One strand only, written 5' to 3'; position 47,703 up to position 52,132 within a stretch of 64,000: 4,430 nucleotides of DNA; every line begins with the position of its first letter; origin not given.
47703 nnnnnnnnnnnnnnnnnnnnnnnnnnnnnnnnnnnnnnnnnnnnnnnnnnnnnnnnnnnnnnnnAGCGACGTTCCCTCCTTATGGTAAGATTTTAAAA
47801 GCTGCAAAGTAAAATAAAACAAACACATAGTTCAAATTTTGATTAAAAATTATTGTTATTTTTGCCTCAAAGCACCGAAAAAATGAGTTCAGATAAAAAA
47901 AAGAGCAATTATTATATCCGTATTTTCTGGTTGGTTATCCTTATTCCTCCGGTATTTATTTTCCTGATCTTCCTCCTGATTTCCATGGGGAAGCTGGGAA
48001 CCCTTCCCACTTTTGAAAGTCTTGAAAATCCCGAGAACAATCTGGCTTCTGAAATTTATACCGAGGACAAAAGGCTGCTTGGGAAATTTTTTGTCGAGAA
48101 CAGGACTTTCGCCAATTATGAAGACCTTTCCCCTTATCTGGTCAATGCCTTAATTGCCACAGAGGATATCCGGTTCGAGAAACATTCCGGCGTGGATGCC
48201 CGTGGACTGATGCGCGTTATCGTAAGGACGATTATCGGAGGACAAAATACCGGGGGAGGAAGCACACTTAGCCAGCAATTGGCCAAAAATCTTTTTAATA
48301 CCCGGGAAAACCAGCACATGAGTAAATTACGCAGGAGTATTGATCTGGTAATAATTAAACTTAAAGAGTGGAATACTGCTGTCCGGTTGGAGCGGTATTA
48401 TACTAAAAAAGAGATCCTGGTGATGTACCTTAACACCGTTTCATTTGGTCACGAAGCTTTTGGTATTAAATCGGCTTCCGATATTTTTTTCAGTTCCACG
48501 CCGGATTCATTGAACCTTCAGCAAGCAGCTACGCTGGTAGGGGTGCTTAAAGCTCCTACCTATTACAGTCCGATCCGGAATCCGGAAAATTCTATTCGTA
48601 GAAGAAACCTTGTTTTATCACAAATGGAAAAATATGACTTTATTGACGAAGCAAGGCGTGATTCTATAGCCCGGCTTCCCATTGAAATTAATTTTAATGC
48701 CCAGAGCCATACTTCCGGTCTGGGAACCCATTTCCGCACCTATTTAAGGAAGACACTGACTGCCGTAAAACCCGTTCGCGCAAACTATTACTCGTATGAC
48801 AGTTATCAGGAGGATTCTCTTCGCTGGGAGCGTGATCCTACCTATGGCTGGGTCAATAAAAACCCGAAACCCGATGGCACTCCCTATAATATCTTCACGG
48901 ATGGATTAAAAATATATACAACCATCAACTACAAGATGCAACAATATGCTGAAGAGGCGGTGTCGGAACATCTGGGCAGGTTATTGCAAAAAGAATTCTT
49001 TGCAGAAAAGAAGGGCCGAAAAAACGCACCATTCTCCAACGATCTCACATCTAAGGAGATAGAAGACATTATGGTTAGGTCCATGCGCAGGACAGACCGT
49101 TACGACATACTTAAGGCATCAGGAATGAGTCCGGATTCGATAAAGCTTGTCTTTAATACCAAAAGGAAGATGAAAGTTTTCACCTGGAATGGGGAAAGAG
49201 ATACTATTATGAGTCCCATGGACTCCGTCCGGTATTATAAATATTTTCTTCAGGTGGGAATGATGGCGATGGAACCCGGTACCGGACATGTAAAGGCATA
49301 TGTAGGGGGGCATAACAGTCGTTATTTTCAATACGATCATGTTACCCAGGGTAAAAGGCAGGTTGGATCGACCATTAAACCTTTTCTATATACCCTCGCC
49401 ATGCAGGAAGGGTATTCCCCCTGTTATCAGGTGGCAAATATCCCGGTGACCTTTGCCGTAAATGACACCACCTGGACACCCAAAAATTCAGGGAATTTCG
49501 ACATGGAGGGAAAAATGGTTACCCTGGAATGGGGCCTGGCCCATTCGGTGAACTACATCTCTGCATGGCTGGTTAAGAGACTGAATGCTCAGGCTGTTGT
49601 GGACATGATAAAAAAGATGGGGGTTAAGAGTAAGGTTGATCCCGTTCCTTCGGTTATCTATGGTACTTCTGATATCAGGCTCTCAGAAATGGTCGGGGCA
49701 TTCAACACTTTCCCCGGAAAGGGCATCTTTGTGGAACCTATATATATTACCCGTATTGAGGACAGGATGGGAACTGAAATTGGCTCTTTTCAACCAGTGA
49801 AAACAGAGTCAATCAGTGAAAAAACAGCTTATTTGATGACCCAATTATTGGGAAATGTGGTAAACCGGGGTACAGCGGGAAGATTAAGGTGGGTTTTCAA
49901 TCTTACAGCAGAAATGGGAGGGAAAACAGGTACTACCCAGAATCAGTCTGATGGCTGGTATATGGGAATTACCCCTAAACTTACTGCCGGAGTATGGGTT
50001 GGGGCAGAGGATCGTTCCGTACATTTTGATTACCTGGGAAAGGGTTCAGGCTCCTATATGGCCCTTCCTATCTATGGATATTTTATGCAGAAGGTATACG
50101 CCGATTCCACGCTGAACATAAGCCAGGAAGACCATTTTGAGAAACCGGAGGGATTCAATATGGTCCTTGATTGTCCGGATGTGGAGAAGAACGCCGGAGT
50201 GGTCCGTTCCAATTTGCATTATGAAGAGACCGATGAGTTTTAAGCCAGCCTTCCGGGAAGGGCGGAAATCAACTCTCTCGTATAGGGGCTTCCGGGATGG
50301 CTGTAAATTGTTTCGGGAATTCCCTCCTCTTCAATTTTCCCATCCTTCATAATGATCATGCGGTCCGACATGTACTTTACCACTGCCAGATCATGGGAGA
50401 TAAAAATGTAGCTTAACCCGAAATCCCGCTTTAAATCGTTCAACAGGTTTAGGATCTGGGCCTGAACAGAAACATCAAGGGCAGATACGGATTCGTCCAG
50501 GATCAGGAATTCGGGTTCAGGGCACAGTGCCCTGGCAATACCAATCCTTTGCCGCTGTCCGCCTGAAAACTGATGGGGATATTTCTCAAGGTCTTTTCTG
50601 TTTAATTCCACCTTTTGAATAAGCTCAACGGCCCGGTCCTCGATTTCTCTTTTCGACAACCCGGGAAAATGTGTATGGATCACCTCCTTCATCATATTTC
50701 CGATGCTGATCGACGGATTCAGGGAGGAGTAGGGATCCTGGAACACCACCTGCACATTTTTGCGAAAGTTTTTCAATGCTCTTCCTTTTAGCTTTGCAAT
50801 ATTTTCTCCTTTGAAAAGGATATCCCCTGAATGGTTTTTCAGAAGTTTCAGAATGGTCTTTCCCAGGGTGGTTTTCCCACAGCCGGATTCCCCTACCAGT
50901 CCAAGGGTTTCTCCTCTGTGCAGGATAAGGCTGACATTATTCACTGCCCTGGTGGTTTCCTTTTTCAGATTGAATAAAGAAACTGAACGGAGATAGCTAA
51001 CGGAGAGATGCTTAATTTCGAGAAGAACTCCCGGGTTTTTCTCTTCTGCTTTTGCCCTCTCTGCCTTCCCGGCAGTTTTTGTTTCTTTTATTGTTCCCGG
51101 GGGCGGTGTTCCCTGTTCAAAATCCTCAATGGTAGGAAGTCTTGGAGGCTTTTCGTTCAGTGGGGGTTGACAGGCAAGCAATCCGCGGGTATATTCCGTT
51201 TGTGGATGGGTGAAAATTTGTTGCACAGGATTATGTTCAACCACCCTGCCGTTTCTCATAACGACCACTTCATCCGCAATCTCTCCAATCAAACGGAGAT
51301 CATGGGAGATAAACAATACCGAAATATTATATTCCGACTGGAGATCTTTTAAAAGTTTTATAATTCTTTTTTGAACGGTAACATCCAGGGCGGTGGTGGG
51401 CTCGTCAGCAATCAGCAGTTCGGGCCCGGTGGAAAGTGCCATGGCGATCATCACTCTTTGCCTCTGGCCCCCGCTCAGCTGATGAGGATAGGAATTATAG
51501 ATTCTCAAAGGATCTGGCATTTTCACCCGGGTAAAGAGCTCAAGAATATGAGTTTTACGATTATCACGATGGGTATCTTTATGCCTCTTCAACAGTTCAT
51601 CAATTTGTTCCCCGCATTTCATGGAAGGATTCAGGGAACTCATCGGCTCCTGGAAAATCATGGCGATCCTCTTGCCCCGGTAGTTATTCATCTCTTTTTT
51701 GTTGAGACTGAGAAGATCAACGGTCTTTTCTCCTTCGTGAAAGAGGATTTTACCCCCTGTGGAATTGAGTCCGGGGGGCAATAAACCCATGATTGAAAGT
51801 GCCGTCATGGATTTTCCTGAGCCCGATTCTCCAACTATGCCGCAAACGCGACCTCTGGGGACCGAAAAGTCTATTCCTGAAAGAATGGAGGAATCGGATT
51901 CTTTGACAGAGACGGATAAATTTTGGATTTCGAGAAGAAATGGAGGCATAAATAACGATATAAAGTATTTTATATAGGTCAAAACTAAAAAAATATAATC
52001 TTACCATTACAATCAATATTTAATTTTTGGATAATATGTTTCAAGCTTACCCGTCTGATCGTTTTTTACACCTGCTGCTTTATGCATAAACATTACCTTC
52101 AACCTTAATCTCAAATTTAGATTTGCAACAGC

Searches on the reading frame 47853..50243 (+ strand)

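Call 29: search_protein_families(library=pfam, proteins=[window:47853-50243:+], max_evalue=0.001)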
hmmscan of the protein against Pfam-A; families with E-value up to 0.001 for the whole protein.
window:47853-50243:+ (796 aa): 2 families
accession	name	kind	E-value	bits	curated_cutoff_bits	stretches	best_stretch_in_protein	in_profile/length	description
PF00912.28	Transgly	-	4e-54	183.2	27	1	75-258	4-177/178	Transglycosylase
PF00905.27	Transpeptidase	-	2.6e-20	73.2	22.1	1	470-716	3-273/299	Penicillin binding protein transpeptidase domain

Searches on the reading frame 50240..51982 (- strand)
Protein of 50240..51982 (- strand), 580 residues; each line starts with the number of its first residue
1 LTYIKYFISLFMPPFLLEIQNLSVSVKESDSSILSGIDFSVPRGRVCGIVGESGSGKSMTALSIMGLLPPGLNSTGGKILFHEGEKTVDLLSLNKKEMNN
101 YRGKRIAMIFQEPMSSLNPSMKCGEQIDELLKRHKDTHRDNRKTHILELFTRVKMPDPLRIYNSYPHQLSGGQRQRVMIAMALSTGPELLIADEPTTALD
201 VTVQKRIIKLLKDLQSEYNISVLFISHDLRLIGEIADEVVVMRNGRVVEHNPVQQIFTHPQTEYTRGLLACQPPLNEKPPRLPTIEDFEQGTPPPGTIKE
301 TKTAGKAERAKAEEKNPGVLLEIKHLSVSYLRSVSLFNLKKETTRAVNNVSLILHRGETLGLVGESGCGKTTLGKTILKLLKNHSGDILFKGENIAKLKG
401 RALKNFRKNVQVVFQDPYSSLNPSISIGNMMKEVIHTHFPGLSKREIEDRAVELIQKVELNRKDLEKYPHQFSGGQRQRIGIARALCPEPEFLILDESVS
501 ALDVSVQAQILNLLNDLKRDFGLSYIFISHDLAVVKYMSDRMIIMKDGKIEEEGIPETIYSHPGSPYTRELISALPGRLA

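Call 29: search_protein_families(library=pfam, proteins=[window:50240-51982:-], max_evalue=0.001)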
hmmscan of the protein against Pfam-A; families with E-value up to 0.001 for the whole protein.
window:50240-51982:- (580 aa): 15 families
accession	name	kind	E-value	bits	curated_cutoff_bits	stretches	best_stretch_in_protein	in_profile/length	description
PF00005.33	ABC_tran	-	3.9e-63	212.5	25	2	347-498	1-135/137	ABC transporter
PF02463.25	SMC_N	-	7.2e-10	39.1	40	2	360-543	27-209/220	RecF/RecN/SMC N terminal domain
PF13401.12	AAA_22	-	1.4e-09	38.7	27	1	362-528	10-121/130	AAA domain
PF08352.17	oligo_HPY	-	4e-08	34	27.1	1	248-286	1-39/65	Oligopeptide/dipeptide transporter, C-terminal region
PF13304.12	AAA_21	-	2.5e-07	31.5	27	1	165-232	234-303/304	AAA domain, putative AbiEii toxin, Type IV TA system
PF20720.3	nSTAND3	-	1.6e-05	25.1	27.2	0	344-405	4-64/155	Novel STAND NTPase 3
PF00004.35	AAA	-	3.4e-05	24.7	21.2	0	362-416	3-52/131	ATPase family associated with various cellular activities (AAA)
PF13481.12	AAA_25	-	6.6e-05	23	27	0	339-373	15-49/195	AAA domain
PF01078.27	Mg_chelatase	-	0.00027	20.8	20.3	0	359-422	24-86/207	Magnesium chelatase, subunit ChlI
PF13191.12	AAA_16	-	0.00039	21.4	32.6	0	356-384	23-51/167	AAA ATPase domain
PF00158.32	Sigma54_activat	-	0.0004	20.6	20.2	0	341-386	6-51/168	Sigma-54 interaction domain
PF05621.17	TniB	-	0.0004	20.3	22.4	0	179-223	112-158/189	Bacterial TniB protein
PF13245.12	AAA_19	-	0.00058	20.5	25.1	0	358-515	12-115/134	AAA domain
PF00485.24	PRK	-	0.00088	19.6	22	0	361-383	3-25/196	Phosphoribulokinase / Uridine kinase family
PF07728.20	AAA_5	-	0.00089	19.7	22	0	362-384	4-26/139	AAA domain (dynein-related subfamily)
